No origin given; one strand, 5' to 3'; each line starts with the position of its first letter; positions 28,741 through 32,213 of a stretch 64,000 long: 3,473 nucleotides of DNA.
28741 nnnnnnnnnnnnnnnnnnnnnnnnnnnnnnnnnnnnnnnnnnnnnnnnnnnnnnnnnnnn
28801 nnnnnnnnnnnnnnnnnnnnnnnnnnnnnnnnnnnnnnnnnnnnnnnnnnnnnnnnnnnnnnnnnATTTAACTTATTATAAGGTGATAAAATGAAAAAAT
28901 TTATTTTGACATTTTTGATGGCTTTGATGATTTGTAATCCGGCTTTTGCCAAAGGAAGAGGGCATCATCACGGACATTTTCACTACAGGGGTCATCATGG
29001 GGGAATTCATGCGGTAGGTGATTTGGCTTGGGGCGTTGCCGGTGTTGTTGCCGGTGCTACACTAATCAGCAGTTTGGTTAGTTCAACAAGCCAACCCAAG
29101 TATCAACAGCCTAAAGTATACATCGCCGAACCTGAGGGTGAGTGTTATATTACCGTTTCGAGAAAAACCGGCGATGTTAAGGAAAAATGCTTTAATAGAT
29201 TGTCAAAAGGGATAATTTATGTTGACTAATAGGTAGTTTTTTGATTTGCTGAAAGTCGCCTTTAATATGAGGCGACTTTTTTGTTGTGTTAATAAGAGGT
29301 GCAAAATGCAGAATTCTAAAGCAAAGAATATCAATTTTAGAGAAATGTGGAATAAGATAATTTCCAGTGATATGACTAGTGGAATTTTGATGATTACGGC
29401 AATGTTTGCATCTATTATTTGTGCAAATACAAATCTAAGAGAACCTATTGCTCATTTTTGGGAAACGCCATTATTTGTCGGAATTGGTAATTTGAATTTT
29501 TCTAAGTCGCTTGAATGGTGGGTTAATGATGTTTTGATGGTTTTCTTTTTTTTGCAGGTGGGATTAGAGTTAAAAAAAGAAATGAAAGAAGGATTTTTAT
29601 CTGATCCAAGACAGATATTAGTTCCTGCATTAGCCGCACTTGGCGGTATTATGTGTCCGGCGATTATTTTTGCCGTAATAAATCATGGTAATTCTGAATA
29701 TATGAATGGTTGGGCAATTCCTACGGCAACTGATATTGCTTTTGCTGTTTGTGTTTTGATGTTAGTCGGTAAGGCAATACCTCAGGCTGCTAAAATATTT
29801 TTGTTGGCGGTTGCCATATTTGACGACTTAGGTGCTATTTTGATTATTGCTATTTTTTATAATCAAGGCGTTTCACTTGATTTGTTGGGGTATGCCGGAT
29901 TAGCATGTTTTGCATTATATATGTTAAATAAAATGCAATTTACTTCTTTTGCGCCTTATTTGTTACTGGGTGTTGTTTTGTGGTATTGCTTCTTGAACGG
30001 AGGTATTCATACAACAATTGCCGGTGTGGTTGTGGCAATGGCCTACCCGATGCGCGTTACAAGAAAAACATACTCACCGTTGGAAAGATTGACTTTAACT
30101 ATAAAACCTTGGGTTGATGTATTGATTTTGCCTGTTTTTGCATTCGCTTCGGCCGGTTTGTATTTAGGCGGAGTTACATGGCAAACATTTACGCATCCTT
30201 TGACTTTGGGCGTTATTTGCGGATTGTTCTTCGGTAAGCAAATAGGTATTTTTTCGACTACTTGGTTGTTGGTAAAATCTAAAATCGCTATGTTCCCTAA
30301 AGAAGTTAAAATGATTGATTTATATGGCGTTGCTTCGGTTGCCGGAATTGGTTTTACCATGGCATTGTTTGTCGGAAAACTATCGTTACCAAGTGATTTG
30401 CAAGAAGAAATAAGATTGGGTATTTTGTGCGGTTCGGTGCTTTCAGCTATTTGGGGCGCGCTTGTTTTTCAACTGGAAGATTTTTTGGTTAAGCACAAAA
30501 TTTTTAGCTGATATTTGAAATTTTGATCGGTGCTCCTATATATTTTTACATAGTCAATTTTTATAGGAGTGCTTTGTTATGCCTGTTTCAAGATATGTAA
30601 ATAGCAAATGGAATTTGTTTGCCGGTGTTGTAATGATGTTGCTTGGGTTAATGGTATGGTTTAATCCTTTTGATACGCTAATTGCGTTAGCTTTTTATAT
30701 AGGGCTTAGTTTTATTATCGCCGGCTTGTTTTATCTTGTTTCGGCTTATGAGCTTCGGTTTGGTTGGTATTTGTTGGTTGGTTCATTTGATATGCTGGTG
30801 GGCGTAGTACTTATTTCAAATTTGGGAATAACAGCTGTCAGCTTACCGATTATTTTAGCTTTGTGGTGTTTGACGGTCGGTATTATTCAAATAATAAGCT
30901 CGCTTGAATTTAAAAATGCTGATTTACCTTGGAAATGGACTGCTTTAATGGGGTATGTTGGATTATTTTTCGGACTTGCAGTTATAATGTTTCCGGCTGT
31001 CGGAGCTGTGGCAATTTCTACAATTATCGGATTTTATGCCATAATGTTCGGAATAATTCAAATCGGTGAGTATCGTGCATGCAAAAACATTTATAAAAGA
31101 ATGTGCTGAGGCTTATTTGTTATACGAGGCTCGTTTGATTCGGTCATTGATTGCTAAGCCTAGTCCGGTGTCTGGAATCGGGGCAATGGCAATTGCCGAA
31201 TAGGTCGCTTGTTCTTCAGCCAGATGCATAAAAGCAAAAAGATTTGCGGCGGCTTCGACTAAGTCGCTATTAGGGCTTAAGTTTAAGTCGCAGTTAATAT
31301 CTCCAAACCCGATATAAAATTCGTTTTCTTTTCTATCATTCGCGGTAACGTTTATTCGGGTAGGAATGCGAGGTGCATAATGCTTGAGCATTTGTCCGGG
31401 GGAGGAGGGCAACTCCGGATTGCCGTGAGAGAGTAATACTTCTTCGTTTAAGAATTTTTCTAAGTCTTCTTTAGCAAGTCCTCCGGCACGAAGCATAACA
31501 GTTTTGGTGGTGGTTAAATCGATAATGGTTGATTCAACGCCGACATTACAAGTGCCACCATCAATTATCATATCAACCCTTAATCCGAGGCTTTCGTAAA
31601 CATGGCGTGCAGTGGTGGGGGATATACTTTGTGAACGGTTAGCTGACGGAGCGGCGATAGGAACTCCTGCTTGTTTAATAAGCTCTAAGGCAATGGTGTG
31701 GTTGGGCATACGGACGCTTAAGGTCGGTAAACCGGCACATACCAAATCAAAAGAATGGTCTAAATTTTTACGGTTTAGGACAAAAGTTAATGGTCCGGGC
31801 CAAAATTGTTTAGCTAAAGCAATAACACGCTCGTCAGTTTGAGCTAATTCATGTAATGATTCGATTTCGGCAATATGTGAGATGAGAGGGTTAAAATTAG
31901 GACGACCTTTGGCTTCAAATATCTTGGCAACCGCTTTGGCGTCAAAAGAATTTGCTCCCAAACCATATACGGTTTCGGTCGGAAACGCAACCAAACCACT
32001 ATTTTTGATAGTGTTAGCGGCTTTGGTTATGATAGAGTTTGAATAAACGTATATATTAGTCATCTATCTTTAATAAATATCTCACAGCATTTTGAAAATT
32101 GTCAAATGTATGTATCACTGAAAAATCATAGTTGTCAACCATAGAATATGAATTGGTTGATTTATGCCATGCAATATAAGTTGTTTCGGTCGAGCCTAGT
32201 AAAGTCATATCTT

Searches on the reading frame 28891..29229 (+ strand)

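Call 7: search_protein_families(library=pfam, proteins=[window:28891-29229:+], max_evalue=0.01)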
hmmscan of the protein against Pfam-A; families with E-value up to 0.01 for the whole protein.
window:28891-29229:+ (112 aa): 0 families

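Call 9: search_protein_families(library=ncbifam, proteins=[window:28891-29229:+], max_evalue=0.1)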
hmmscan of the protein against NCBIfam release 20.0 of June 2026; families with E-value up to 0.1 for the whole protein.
window:28891-29229:+ (112 aa): 3 families
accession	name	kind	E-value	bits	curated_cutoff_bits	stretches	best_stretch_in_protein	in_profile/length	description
NF049866.1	outer_TDE1717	subfamily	0.036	14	135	1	1-21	1-21/210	TDE1717 family outer membrane beta-barrel protein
NF011666.0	PRK15086.1-2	subfamily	0.047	12.9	482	1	5-72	6-71/364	ethanolamine utilization protein EutH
NF011668.0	PRK15086.1-4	equivalog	0.07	12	575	1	36-73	36-73/413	ethanolamine utilization protein EutH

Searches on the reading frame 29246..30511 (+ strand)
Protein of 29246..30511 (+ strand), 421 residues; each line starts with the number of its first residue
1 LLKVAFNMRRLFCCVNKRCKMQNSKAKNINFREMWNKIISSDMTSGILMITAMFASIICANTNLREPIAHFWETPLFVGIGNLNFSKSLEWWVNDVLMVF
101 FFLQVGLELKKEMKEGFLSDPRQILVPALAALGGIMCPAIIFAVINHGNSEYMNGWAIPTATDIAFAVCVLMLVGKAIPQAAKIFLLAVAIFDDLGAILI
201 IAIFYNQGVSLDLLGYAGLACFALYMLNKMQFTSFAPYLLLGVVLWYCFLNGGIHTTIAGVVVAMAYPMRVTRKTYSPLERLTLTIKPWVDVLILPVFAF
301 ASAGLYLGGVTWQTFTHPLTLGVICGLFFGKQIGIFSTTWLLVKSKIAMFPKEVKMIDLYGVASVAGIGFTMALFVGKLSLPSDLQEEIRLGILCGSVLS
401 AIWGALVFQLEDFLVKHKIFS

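Call 7: search_protein_families(library=pfam, proteins=[window:29246-30511:+], max_evalue=0.01)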
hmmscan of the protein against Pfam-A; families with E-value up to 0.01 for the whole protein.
window:29246-30511:+ (421 aa): 1 family
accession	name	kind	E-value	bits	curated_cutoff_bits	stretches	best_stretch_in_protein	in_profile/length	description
PF06965.17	Na_H_antiport_1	-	1.8e-129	432.3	23.5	1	37-407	2-373/374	Na+/H+ antiporter 1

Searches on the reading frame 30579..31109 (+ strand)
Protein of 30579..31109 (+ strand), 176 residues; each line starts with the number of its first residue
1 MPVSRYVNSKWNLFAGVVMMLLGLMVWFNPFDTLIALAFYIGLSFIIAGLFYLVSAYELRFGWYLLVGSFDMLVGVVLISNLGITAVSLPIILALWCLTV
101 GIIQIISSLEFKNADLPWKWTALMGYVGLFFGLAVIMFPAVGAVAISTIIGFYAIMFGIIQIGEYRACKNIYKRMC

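Call 7: search_protein_families(library=pfam, proteins=[window:30579-31109:+], max_evalue=0.01)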
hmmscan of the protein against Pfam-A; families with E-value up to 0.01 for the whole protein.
window:30579-31109:+ (176 aa): 1 family
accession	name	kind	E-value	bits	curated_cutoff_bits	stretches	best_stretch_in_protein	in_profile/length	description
PF03729.18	DUF308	-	2.5e-19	69.8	25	3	15-79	2-72/73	Short repeat of unknown function (DUF308)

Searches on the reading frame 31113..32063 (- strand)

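Call 74: search_protein_families(library=pfam, proteins=[window:31113-32063:-], max_evalue=0.00001)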
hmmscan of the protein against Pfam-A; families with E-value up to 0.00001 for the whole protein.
window:31113-32063:- (316 aa): 2 families
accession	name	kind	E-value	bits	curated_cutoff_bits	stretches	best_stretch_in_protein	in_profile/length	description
PF01300.24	Sua5_yciO_yrdC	-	1.8e-55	187.6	25.1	1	18-194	2-178/178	Telomere recombination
PF03481.19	Sua5_C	-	2.6e-17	64.1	22.9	1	198-313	3-135/136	Threonylcarbamoyl-AMP synthase, C-terminal domain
